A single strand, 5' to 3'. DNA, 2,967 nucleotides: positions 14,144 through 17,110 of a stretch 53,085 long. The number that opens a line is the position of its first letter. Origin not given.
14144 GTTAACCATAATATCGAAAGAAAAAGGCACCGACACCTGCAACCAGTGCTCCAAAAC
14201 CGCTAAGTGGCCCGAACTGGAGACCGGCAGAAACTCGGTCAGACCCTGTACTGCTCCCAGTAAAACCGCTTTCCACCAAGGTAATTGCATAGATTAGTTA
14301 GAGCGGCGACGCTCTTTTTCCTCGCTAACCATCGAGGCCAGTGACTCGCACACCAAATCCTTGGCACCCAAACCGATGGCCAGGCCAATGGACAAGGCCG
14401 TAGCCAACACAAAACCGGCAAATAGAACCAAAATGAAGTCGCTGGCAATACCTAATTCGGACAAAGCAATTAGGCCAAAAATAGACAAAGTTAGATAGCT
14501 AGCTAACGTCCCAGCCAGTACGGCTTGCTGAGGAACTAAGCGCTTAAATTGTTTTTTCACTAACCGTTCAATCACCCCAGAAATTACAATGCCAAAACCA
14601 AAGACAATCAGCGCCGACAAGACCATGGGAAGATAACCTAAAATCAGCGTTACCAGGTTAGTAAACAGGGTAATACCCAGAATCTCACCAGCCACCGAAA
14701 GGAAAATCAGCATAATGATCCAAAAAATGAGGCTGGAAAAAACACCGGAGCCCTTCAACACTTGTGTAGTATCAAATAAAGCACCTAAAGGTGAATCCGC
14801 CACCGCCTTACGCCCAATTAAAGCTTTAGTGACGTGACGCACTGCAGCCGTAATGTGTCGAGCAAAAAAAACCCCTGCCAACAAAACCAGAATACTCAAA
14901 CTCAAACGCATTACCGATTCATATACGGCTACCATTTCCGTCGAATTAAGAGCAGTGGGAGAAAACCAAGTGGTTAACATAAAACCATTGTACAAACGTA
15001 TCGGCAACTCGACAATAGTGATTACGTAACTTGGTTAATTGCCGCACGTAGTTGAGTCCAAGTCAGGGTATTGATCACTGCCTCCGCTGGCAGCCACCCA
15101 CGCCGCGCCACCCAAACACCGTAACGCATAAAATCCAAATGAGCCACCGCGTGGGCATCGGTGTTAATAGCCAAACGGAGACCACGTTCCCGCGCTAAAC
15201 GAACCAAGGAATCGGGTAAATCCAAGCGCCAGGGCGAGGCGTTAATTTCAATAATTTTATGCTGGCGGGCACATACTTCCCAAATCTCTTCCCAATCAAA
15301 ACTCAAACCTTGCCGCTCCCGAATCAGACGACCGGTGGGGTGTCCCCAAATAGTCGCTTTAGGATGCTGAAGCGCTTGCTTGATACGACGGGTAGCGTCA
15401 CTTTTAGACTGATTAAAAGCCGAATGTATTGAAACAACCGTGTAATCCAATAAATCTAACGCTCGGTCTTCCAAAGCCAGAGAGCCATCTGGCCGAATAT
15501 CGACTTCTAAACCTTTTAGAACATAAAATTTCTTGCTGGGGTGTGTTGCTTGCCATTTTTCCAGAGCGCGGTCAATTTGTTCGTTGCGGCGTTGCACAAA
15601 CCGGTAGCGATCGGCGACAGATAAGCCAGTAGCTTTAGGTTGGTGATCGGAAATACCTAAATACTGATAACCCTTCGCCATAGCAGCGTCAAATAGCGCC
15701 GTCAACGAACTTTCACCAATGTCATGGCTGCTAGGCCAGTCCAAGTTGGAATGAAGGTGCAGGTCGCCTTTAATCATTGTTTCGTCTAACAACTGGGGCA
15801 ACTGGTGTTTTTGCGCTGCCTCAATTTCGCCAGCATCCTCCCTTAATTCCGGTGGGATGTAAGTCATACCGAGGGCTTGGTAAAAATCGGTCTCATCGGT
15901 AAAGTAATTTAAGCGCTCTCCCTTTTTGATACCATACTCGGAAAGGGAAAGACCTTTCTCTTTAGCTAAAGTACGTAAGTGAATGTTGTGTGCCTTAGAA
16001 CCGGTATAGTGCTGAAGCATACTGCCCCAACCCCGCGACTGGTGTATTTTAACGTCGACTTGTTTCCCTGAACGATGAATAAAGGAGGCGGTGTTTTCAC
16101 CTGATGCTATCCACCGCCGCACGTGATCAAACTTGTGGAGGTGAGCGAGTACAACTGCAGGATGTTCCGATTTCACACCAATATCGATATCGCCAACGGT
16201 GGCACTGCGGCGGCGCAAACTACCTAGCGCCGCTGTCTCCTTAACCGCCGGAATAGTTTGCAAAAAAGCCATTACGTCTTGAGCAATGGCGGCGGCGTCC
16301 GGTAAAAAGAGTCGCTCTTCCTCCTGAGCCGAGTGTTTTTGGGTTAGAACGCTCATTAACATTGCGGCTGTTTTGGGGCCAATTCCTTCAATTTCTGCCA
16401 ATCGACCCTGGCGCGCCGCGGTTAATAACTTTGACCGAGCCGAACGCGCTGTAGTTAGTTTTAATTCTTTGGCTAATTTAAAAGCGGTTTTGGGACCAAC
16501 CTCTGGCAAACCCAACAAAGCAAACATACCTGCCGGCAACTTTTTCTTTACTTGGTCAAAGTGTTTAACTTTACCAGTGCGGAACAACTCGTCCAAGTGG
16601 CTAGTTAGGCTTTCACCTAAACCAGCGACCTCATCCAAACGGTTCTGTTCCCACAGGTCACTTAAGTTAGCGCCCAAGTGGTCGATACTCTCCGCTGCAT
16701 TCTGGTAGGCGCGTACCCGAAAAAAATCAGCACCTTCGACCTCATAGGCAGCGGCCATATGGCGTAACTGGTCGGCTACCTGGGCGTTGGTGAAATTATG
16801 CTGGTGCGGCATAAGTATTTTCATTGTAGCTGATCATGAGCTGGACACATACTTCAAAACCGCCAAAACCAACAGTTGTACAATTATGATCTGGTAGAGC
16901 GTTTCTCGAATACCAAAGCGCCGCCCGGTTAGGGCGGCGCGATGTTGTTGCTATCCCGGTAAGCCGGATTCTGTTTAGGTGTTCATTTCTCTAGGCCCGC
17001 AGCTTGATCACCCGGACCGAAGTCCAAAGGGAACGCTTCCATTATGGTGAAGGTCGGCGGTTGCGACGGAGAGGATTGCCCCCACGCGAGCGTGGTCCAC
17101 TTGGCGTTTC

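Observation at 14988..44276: Family of intergenic elements centred on the palindrome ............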

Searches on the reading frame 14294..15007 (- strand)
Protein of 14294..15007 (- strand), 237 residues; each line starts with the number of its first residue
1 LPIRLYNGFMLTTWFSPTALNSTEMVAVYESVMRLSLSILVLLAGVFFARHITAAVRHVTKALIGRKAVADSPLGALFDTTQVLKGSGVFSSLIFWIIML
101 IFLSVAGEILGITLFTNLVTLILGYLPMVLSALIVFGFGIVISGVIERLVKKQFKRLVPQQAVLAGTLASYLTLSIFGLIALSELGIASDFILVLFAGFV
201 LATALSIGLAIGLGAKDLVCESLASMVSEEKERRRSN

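Call 14: search_protein_families(library=pfam, proteins=[window:14294-15007:-], max_evalue=0.01)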
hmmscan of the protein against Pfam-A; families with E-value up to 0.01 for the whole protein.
window:14294-15007:- (237 aa): 2 families
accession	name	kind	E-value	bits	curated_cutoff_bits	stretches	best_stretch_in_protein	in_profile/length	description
PF05552.17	MS_channel_1st_1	-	1.6e-07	31.5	22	1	115-156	3-44/50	Mechanosensitive ion channel, conserved TM helix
PF07332.16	Phage_holin_3_6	-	0.0014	19.1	28.4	1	97-162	34-104/116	Putative Actinobacterial Holin-X, holin superfamily III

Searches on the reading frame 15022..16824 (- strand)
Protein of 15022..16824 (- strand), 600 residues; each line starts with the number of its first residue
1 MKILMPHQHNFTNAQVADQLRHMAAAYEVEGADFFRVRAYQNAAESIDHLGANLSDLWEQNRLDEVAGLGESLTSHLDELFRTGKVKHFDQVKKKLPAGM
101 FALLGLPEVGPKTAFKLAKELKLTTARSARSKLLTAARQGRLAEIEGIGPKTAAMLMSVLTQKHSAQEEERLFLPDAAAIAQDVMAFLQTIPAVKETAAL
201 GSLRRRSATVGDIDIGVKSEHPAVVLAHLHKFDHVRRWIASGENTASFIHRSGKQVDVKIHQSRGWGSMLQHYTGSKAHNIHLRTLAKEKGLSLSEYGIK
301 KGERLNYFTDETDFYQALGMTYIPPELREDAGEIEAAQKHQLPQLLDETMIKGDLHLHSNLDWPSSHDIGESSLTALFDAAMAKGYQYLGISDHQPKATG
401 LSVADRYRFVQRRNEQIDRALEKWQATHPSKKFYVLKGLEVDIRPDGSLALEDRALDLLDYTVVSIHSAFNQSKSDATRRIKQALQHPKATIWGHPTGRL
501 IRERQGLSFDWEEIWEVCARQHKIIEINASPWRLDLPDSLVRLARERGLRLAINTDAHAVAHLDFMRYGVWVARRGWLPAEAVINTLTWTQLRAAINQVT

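Call 14: search_protein_families(library=pfam, proteins=[window:15022-16824:-], max_evalue=0.01)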
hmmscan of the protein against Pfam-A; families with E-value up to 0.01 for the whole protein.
window:15022-16824:- (600 aa): 6 families
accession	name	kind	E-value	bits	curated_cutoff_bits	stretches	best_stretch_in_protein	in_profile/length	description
PF14791.11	DNA_pol_B_thumb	-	8.4e-22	77.2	25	1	270-329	2-63/63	DNA polymerase beta thumb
PF14716.13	HHH_8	-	2.3e-18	66.8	30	1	12-85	2-72/73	Helix-hairpin-helix domain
PF14520.12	HHH_5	-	6.3e-07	30.2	27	1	103-157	4-52/57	Helix-hairpin-helix domain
PF12826.13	HHH_2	-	3.5e-06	27.5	27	1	103-164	4-59/64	Helix-hairpin-helix motif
PF02811.25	PHP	-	4.4e-06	27.6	26.4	1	354-526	1-160/164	PHP domain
PF00633.29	HHH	-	2.6e-05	24.3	24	0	142-158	13-29/30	Helix-hairpin-helix motif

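Call 24: find_homologous_proteins(query=window:15022-16824:-, max_evalue=1e-30)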
Query window:15022-16824:- (600 aa): 7983 proteins with E <= 1e-30 among 8000 candidates; the best 120 are listed.
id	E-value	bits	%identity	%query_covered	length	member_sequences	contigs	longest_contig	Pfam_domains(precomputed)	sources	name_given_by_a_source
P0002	0.0e+0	1347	100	99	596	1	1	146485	PF12826.14,PF14520.13,PF14716.14,PF02811.27,PF14791.12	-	-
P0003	2.4e-245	834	61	99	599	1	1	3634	PF14716.14,PF02811.27,PF14791.12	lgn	-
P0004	4.3e-238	810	61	98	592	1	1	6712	PF14520.13,PF14716.14,PF02811.27,PF14791.12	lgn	-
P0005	1.4e-235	802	60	99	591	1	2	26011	PF14716.14,PF02811.27,PF14791.12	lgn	-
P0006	6.7e-230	783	60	97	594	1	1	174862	PF14520.13,PF14716.14,PF02811.27,PF00633.30,PF14791.12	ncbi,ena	-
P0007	6.6e-212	723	57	97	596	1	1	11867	PF14520.13,PF14716.14,PF02811.27,PF21176.4,PF14791.12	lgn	-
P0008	8.6e-206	703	53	98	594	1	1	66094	PF14520.13,PF14716.14,PF02811.27,PF14791.12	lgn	-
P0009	4.6e-193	661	51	97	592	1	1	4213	PF14716.14,PF02811.27,PF14791.12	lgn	-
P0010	3.2e-192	658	53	96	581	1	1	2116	PF14716.14,PF02811.27,PF14791.12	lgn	-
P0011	1.6e-191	656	50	98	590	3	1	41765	PF12826.14,PF14520.13,PF14716.14,PF02811.27,PF14791.12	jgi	jgi:DNA polymerase (family 10)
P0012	2.0e-191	656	50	98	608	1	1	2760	PF14520.13,PF14716.14,PF02811.27,PF14791.12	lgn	-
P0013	2.4e-191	656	50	98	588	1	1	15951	PF14520.13,PF14716.14,PF02811.27,PF14791.12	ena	-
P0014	6.7e-191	654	49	97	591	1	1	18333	PF12826.14,PF14520.13,PF14716.14,PF02811.27,PF00633.30,PF14791.12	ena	-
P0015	1.3e-190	653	51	98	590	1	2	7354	PF14716.14,PF02811.27,PF14791.12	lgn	-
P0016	5.7e-190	651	50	99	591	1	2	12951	PF14520.13,PF14716.14,PF02811.27,PF00633.30,PF14791.12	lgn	-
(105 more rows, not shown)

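Call 25: find_encoding_contigs(protein=P0006, flank=10000, max_places=3)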
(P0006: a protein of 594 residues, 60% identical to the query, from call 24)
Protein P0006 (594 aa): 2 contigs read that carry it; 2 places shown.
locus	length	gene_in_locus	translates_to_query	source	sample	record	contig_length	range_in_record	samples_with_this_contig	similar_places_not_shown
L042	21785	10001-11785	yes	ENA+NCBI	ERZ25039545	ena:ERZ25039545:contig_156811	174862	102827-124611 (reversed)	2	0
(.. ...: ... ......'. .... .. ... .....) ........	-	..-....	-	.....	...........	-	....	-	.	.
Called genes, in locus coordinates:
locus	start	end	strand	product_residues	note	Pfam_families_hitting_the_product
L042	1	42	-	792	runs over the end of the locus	PF19077:Big_13, PF13620:CarboxypepD_reg, PF00578:AhpC-TSA, PF08534:Redoxin (weak)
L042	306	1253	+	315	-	-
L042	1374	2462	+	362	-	-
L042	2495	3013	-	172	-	PF00293:NUDIX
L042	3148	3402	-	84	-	PF01909:NTP_transf_2, PF18765:Polbeta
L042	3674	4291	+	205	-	-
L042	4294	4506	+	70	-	-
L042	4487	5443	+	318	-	-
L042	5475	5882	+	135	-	-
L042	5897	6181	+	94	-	PF00483:NTP_transferase, PF12804:NTP_transf_3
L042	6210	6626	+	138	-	PF00483:NTP_transferase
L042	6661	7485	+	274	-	-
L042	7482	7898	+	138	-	-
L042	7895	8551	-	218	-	PF01746:tRNA_m1G_MT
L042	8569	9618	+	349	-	PF01594:AI-2E_transport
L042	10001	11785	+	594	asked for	PF14716:HHH_8, PF00633:HHH (faint), PF14520:HHH_5 (weak), PF14791:DNA_pol_B_thumb, PF02811:PHP (weak)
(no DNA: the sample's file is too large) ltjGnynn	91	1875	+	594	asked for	PF14716:HHH_8, PF00633:HHH (faint), PF14520:HHH_5 (weak), PF14791:DNA_pol_B_thumb, PF02811:PHP (weak)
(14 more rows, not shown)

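Call 26: find_encoding_contigs(protein=P0005, flank=10000, max_places=3)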
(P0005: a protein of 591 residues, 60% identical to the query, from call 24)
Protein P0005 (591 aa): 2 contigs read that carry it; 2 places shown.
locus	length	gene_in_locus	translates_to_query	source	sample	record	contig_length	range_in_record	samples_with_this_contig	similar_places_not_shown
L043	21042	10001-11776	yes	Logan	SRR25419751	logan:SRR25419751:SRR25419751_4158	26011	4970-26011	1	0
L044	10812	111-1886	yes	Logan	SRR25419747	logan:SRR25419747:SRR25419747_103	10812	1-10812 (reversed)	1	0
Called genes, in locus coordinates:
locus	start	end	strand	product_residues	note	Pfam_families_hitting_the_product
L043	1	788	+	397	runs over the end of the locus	PF13400:Tad (weak)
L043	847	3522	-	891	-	PF01326:PPDK_N, PF00391:PEP-utilizers, PF02896:PEP-utilizers_C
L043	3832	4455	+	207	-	-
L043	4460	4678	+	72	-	-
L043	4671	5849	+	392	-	PF00932:LTD (weak)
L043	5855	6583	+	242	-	PF00483:NTP_transferase, PF12804:NTP_transf_3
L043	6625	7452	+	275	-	-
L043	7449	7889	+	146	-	-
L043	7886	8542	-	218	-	PF01746:tRNA_m1G_MT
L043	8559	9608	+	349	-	PF01594:AI-2E_transport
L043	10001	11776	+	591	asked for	PF14716:HHH_8, PF14791:DNA_pol_B_thumb, PF02811:PHP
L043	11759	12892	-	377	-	PF00232:Glyco_hydro_1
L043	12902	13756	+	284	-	PF05552:MS_channel_1st_1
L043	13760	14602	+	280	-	PF02673:BacA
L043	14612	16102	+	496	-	PF13541:ChlI, PF01078:Mg_chelatase, PF00493:MCM (faint), PF07728:AAA_5 (weak)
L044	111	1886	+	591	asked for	PF14716:HHH_8, PF14791:DNA_pol_B_thumb, PF02811:PHP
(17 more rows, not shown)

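Call 41: find_encoding_contigs(protein=P0002, flank=10000, max_places=6)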
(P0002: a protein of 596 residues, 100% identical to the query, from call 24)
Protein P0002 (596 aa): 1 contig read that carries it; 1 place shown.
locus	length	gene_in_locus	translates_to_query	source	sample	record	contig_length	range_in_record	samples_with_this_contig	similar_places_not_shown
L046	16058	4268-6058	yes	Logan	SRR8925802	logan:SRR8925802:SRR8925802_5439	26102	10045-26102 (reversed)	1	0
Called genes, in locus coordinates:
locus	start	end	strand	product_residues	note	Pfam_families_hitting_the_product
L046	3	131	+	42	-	?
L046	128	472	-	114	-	-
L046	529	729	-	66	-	-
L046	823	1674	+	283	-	-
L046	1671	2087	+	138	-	-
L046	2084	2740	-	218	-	PF01746:tRNA_m1G_MT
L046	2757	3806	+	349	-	PF01594:AI-2E_transport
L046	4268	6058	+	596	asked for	PF14716:HHH_8, PF12826:HHH_2 (faint), PF14520:HHH_5 (weak), PF14791:DNA_pol_B_thumb, PF02811:PHP (weak)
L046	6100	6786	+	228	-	PF05552:MS_channel_1st_1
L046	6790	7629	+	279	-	PF02673:BacA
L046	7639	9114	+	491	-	PF13541:ChlI, PF01078:Mg_chelatase, PF07728:AAA_5 (weak), PF00493:MCM (weak)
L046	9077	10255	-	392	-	PF00089:Trypsin, PF13365:Trypsin_2, PF13180:PDZ_2, PF17820:PDZ_6 (weak)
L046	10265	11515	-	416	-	PF22694:CtpB_N-like (weak), PF00595:PDZ (weak), PF17820:PDZ_6 (weak), PF03572:Peptidase_S41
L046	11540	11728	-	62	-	PF01084:Ribosomal_S18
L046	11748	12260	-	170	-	PF00436:SSB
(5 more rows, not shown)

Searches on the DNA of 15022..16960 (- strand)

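Call 81: search_rna_families(source=window, start=16800, end=16960, threshold=evalue, max_evalue=1)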
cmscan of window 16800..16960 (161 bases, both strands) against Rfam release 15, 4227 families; matches with E-value up to 1: 2.
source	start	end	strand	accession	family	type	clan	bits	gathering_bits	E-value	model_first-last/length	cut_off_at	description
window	16828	16883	+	RF02248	Six3os1_3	Gene; lncRNA;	-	14.1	40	0.11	30-75/75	no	Six3os1 conserved region 3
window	16918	16940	+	RF02609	BSR0602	Gene; sRNA;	-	14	191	0.34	135-157/169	no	Brucella sRNA 0602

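Call 84: search_rna_families(sources=[L042, L043], threshold=gathering)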
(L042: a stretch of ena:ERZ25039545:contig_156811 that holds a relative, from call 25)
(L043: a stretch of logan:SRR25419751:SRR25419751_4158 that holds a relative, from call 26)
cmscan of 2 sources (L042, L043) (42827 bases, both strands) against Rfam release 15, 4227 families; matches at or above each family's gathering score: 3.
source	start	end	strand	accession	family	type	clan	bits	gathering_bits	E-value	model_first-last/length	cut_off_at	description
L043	9627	9936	+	RF00010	RNaseP_bact_a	Gene; ribozyme;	CL00002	113.8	100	3.3e-34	1-367/367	no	Bacterial RNase P class A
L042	3496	3568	-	RF00005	tRNA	Gene; tRNA;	CL00001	57.8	29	4.9e-10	1-71/71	no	tRNA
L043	3659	3731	-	RF00005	tRNA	Gene; tRNA;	CL00001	57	29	8e-10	1-71/71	no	tRNA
